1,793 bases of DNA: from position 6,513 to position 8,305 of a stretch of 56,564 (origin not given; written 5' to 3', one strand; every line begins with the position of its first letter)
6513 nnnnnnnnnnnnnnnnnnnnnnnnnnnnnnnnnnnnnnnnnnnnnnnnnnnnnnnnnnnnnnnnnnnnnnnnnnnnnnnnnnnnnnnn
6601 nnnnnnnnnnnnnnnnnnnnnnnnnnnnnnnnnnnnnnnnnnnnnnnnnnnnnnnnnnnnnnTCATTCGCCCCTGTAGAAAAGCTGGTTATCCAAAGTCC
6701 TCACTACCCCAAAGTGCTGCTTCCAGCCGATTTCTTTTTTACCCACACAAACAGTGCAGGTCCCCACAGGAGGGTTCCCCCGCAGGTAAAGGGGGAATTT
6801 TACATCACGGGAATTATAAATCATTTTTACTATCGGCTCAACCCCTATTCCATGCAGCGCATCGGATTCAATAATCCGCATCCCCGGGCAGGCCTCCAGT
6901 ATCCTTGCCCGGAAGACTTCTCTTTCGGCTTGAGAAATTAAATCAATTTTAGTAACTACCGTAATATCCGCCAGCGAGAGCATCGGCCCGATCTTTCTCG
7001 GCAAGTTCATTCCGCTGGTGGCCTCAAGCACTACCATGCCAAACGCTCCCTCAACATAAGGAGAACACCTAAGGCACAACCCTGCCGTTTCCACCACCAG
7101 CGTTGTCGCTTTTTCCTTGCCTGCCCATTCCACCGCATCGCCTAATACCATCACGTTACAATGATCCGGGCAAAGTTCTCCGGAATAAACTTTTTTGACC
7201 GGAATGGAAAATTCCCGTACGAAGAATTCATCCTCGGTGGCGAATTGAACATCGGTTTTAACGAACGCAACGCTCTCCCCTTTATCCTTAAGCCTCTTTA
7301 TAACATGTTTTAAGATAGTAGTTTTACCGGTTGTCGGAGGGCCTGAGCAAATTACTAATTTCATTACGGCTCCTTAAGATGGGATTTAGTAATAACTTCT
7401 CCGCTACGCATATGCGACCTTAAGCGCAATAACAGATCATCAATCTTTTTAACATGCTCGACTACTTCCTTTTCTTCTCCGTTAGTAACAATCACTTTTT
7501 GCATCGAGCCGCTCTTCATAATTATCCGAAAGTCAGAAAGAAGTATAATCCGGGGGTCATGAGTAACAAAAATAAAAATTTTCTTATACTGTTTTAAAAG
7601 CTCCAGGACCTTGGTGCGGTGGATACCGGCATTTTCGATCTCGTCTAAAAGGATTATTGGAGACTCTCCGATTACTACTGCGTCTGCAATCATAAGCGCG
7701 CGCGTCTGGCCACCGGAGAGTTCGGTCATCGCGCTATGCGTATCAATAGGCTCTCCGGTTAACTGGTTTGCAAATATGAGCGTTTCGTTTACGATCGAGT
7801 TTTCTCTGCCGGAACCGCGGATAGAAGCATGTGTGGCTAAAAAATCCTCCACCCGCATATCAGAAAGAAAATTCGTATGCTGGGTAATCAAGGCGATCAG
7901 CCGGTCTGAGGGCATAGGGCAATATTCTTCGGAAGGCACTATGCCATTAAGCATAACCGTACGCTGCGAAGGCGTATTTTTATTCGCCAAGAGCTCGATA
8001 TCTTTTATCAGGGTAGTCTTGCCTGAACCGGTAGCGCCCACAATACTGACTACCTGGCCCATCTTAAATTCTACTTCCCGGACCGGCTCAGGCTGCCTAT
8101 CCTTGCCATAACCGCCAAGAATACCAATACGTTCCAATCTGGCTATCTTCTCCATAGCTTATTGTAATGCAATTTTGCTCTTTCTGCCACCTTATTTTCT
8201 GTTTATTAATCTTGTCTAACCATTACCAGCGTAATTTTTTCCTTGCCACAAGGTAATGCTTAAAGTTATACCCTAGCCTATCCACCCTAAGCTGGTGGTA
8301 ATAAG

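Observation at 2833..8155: Six translationally coupled genes: ABC ATPase, G3E GTPase, Fe-S domain protein, odd radical SAM, methyltransferase, B12-radical SAM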

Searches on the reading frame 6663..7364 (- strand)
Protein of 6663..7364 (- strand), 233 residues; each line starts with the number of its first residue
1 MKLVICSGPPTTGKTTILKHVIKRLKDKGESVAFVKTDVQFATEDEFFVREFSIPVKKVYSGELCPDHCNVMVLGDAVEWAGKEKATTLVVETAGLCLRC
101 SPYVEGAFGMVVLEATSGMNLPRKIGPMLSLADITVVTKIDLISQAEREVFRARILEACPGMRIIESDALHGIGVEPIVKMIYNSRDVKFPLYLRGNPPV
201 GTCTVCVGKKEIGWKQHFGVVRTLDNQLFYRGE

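Call 3: search_protein_families(library=pfam, proteins=[window:6663-7364:-], max_evalue=0.01)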
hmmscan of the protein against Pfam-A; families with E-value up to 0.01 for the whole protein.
window:6663-7364:- (233 aa): 15 families
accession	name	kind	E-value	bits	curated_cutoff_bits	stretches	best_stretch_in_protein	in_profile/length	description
PF02492.25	cobW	-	4.2e-14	53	20.7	1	4-164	3-178/180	CobW/HypB/UreG, nucleotide-binding domain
PF24883.2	NPHP3_N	-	0.00025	21.7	24.8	1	3-35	24-56/164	Nephrocystin 3, N-terminal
PF10662.15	PduV-EutP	-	0.00032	20.9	21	0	117-182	76-141/143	Ethanolamine utilisation - propanediol utilisation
PF03205.20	MobB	-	0.00058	20.2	26.6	1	8-40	6-38/133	Molybdopterin guanine dinucleotide synthesis protein B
PF08433.16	KTI12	-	0.00082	19.4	22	1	1-44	1-44/271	Chromatin associated protein KTI12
PF03308.22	MeaB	-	0.0009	18.8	23.1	0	7-38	39-70/273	Methylmalonyl Co-A mutase-associated GTPase MeaB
PF20720.3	nSTAND3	-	0.0017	18.5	27.2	1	2-37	18-52/155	Novel STAND NTPase 3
PF03266.21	NTPase_1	-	0.0024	18.2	23.9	1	4-33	2-31/168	NTPase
PF01637.24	ATPase_2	-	0.0032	17.7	33.2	1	8-36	27-55/225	ATPase domain predominantly from Archaea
PF01656.29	CbiA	-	0.0035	17.7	25.4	1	4-43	2-41/125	CobQ/CobB/MinD/ParA nucleotide binding domain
PF13245.12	AAA_19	-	0.0067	17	25.1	0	2-31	12-41/134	AAA domain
PF13173.12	AAA_14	-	0.0077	16.7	27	0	2-40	3-41/129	AAA domain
PF13401.12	AAA_22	-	0.0083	16.9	27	0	3-47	7-50/130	AAA domain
PF00004.35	AAA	-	0.009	16.9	21.2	0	5-40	2-32/131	ATPase family associated with various cellular activities (AAA)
PF25199.1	nSTAND_NTPase5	-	0.0096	16.2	34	0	2-44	42-85/145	Novel STAND NTPase 5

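Call 4: search_protein_families(library=ncbifam, proteins=[window:6663-7364:-], max_evalue=0.01)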
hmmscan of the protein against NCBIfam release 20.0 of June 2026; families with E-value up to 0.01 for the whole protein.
window:6663-7364:- (233 aa): 12 families
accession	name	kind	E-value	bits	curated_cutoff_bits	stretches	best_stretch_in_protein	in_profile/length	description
TIGR00073.1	hypB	equivalog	6.5e-14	51.9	121.2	1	9-185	38-213/217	hydrogenase nickel incorporation protein HypB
NF007775.0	PRK10463.1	equivalog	3.3e-10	39.8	385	1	9-177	112-279/290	hydrogenase nickel incorporation protein HypB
TIGR00101.1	ureG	equivalog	1.4e-07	31.5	204.2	1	6-143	6-150/199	urease accessory protein UreG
NF041053.1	CobW_rel_Se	equivalog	2.4e-07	30.6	180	1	1-62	1-62/195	CobW-related selenoprotein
NF001624.0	PRK00411.1-2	subfamily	8.9e-05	21.5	354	1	5-44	56-95/374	ORC1-type DNA replication protein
TIGR00750.1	lao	equivalog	9.4e-05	21.7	240.75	0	5-38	38-71/300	methylmalonyl Co-A mutase-associated GTPase MeaB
TIGR00176.1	mobB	equivalog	0.00011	22.2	76.2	1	7-39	5-37/155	molybdopterin-guanine dinucleotide biosynthesis protein B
NF006746.0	PRK09270.1-5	subfamily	0.001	18.1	250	1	3-38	23-58/210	nucleoside/nucleotide kinase family protein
TIGR03574.1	selen_PSTK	equivalog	0.0015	18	290.5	1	3-39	1-37/249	L-seryl-tRNA(Sec) kinase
NF010248.0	PRK13695.1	equivalog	0.0039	16.9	156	1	4-33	6-35/180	NTPase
NF010340.0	PRK13768.1-2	equivalog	0.0077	16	293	0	117-153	150-186/265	GTPase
NF003122.0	PRK04040.1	equivalog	0.0089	15.6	155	0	1-45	2-46/189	adenylate kinase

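Call 41: search_solved_structures(query=window:6663-7364:-, max_evalue=0.01, show_alignments=2)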
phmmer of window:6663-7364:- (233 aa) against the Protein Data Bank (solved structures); distinct sequences matched with E-value up to 0.01: 8.
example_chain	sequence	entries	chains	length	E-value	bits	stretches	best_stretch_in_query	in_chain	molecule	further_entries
3cmu_A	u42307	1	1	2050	6.4e-15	58.8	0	3-80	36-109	Protein recA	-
3cmt_A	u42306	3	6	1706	2.4e-12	50.4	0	3-80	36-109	Protein recA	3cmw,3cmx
3cmv_A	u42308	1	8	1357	1.1e-09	41.7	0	3-80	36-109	Protein recA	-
4hi0_E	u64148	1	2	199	8.6e-07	32.2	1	2-144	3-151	Urease accessory protein UreG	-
2hf8_A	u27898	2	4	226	6e-05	26.1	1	10-146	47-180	Probable hydrogenase nickel incorporation protein hypB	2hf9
4lps_A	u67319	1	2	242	9.9e-05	25.4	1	9-158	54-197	Hydrogenase/urease nickel incorporation protein HypB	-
5xkt_A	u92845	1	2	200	0.00042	23.4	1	6-143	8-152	Urease accessory protein UreG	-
2wsm_A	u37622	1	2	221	0.0021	21.1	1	8-180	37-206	HYDROGENASE EXPRESSION/FORMATION PROTEIN (HYPB)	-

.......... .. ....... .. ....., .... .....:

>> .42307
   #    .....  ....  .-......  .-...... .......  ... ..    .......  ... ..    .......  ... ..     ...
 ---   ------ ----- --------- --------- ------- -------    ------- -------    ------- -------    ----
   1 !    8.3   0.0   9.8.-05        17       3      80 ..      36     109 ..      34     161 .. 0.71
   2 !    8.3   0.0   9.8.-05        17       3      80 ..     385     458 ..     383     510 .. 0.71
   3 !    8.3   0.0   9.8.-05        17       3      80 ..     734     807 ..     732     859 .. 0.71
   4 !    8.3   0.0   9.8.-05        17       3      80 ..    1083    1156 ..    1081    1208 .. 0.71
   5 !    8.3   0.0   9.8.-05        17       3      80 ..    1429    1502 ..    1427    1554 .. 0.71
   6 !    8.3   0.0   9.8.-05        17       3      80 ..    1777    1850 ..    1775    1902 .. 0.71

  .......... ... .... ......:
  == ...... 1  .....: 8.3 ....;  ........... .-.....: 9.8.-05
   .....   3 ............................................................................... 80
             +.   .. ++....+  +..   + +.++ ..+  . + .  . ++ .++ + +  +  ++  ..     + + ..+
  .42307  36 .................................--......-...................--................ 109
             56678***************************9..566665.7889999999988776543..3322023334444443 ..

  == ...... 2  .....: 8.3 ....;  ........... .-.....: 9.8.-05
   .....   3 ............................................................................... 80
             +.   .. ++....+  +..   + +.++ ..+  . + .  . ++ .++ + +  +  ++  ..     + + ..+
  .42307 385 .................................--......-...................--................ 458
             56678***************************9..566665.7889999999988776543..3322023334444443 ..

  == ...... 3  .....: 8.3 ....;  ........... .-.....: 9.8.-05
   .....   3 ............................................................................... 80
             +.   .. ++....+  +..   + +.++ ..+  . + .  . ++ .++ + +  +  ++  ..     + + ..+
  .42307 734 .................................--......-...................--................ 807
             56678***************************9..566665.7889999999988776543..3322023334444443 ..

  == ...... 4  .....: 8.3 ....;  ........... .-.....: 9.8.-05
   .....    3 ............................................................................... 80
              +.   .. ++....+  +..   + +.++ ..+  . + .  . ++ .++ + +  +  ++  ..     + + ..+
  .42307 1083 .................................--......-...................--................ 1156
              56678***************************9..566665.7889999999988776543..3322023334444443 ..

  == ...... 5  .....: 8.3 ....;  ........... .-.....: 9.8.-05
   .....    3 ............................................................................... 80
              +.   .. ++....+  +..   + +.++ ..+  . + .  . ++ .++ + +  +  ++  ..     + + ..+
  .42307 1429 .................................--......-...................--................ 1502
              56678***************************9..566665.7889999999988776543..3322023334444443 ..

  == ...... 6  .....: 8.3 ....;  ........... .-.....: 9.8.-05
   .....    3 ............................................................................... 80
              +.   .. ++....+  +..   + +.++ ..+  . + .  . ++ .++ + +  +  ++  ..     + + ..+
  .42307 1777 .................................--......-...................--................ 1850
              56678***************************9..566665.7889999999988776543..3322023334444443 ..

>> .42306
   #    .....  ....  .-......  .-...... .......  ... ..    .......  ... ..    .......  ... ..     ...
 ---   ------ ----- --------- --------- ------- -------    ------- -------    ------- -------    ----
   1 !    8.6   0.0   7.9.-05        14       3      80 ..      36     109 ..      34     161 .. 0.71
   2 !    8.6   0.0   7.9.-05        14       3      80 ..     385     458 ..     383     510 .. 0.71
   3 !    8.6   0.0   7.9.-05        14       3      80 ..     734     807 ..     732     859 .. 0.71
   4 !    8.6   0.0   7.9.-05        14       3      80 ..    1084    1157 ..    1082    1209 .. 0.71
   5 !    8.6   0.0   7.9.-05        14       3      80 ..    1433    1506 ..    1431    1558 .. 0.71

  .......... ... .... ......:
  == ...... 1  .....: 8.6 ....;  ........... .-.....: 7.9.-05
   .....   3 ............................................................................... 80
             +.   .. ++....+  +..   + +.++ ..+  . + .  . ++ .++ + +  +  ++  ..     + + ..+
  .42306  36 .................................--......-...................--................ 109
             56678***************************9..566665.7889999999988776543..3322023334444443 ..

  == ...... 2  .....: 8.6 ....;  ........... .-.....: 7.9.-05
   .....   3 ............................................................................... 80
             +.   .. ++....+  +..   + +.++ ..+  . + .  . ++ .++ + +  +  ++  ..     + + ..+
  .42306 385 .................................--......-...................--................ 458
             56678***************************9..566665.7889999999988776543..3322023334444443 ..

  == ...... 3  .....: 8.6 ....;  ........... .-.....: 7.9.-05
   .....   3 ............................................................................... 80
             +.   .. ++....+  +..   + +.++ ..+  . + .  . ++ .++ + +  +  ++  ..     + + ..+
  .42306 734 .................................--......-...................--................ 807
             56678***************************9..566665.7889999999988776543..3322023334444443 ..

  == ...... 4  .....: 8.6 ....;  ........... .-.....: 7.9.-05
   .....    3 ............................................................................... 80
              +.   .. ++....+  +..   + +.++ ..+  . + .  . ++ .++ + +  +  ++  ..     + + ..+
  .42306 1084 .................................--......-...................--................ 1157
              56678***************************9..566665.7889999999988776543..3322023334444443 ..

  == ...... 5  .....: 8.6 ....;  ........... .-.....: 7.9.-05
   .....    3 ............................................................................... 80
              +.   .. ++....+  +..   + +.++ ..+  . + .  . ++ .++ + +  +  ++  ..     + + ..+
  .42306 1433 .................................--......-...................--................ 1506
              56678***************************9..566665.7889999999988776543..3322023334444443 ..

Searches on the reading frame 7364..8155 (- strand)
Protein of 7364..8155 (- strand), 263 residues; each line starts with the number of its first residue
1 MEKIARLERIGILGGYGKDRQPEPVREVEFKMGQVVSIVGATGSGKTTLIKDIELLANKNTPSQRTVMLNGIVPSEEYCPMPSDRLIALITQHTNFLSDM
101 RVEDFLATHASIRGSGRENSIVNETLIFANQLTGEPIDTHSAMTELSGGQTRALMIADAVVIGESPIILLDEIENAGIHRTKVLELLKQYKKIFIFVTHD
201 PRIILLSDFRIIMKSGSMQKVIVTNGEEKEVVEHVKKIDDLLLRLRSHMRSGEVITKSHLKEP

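Call 3: search_protein_families(library=pfam, proteins=[window:7364-8155:-], max_evalue=0.01)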
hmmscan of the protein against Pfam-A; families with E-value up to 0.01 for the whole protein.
window:7364-8155:- (263 aa): 10 families
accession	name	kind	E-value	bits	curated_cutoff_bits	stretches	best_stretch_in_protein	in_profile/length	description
PF00005.33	ABC_tran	-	1.2e-15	58.8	25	1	28-172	6-134/137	ABC transporter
PF02463.25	SMC_N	-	1.8e-06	28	40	1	34-204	25-202/220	RecF/RecN/SMC N terminal domain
PF13401.12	AAA_22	-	6.4e-05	23.7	27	1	34-200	6-115/130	AAA domain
PF13304.12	AAA_21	-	0.0001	22.9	27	0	36-57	2-23/304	AAA domain, putative AbiEii toxin, Type IV TA system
PF13173.12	AAA_14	-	0.00013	22.4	27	0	34-67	3-33/129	AAA domain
PF25199.1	nSTAND_NTPase5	-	0.0007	19.9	34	0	29-58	37-66/145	Novel STAND NTPase 5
PF13476.12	AAA_23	-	0.0013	19.8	27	1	27-62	14-48/201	AAA domain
PF05729.18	NACHT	-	0.0024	18.2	26.7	1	35-66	2-33/167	NACHT domain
PF13555.12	AAA_29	-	0.0027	17.9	27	1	27-50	16-39/61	P-loop containing region of AAA domain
PF00931.28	NB-ARC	-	0.0065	16.2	23.5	0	34-53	19-38/248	NB-ARC domain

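Call 4: search_protein_families(library=ncbifam, proteins=[window:7364-8155:-], max_evalue=0.01)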
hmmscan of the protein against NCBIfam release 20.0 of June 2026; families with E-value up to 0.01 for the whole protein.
window:7364-8155:- (263 aa): 152 families (the best 25 are shown)
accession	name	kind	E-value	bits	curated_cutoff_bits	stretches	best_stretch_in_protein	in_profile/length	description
TIGR04521.1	ECF_ATPase_2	equivalog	1.8e-13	50.2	330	1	28-249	26-250/279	energy-coupling factor transporter ATPase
TIGR04520.1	ECF_ATPase_1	equivalog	6.1e-13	48.8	315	1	28-248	23-240/269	energy-coupling factor transporter ATPase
TIGR00972.1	3a0107s01c2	equivalog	6.6e-13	48.6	343.2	1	27-233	21-232/248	phosphate ABC transporter ATP-binding protein PstB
NF000355.4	ribo_prot_ABC_F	equivalog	1.1e-12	47.6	380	1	27-201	22-174/499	ribosomal protection-like ABC-F family protein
NF006987.0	PRK09452.1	equivalog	2.2e-12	46.4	482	1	28-221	38-229/378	spermidine/putrescine ABC transporter ATP-binding protein PotA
TIGR03608.1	L_ocin_972_ABC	subfamily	3e-12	46.4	254.85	1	28-208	19-201/206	putative bacteriocin export ABC transporter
NF008364.0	PRK11160.1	equivalog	3.5e-12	45.7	630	1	28-236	361-566/575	heme ABC transporter ATP-binding protein/permease CydC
NF043075.1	MMSYN1_0197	equivalog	3.7e-12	45.8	550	1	28-221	23-214/341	spermidine/putrescine ABC transporter ATP-binding protein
TIGR03375.1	type_I_sec_LssB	subfamily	5.7e-12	44.7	693.1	1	27-237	485-694/696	type I secretion system permease/ATPase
TIGR02982.1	heterocyst_DevA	subfamily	1.3e-11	44.5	295.8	1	27-218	25-219/220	ABC exporter ATP-binding subunit, DevA family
TIGR02211.1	LolD_lipo_ex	equivalog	1.3e-11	44.4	307.75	1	28-219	26-220/221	lipoprotein-releasing ABC transporter ATP-binding protein LolD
TIGR01187.1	potA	subfamily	1.3e-11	44.2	355.6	1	38-221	1-182/325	polyamine ABC transporter ATP-binding protein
NF010170.0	PRK13651.1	equivalog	1.4e-11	43.9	432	2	27-57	27-57/308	cobalt transporter ATP-binding subunit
TIGR02314.1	ABC_MetN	equivalog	3.3e-11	42.8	499.7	1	31-194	29-190/343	methionine ABC transporter ATP-binding protein MetN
NF040933.2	ABC_arch_GlcV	equivalog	3.9e-11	42.4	450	1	27-222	26-224/357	glucose ABC transporter ATP-binding protein GlcV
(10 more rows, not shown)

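Call 40: search_solved_structures(query=window:7364-8155:-, max_evalue=1e-8)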
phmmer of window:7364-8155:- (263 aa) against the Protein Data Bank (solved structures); distinct sequences matched with E-value up to 1e-8: 13.
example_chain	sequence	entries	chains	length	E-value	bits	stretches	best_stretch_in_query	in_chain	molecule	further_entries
4mki_B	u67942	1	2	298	1.7e-10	44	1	16-238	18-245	Energy-coupling factor transporter ATP-binding protein EcfA2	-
3dhw_C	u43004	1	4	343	9.6e-10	41.5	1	31-216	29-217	Methionine import ATP-binding protein metN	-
7w01_A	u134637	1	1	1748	1.2e-09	41.2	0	17-219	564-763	Phospholipid-transporting ATPase ABCA3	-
7qkr_A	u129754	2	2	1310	1.4e-09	41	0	30-177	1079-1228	Plasma membrane ATP-binding cassette transporter required for the export of a-factor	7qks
6cvl_C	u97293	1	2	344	2.2e-09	40.4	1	31-216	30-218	MetN nucleotide-binding subunit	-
5xu1_A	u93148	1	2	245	2.4e-09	40.3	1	28-221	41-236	ABC transporter ATP-binding protein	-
3vx4_A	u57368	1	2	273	2.5e-09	40.2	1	9-230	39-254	Putative ABC transporter, ATP-binding protein ComA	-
3tui_C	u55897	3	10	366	2.6e-09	40.1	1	31-216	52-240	Methionine import ATP-binding protein MetN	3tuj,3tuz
8j5q_D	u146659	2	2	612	3e-09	40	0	27-231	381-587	Uncharacterized ABC transporter ATP-binding protein Rv1281c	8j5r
5lj9_A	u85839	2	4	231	4.6e-09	39.3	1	19-217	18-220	Macrolide export ATP-binding/permease protein MacB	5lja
8j5s_D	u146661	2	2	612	5e-09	39.2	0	27-231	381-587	Uncharacterized ABC transporter ATP-binding protein Rv1281c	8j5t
5nik_J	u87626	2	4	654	6.4e-09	38.8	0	19-229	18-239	Macrolide export ATP-binding/permease protein MacB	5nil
7w02_A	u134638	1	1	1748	6.4e-09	38.8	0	17-219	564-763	Phospholipid-transporting ATPase ABCA3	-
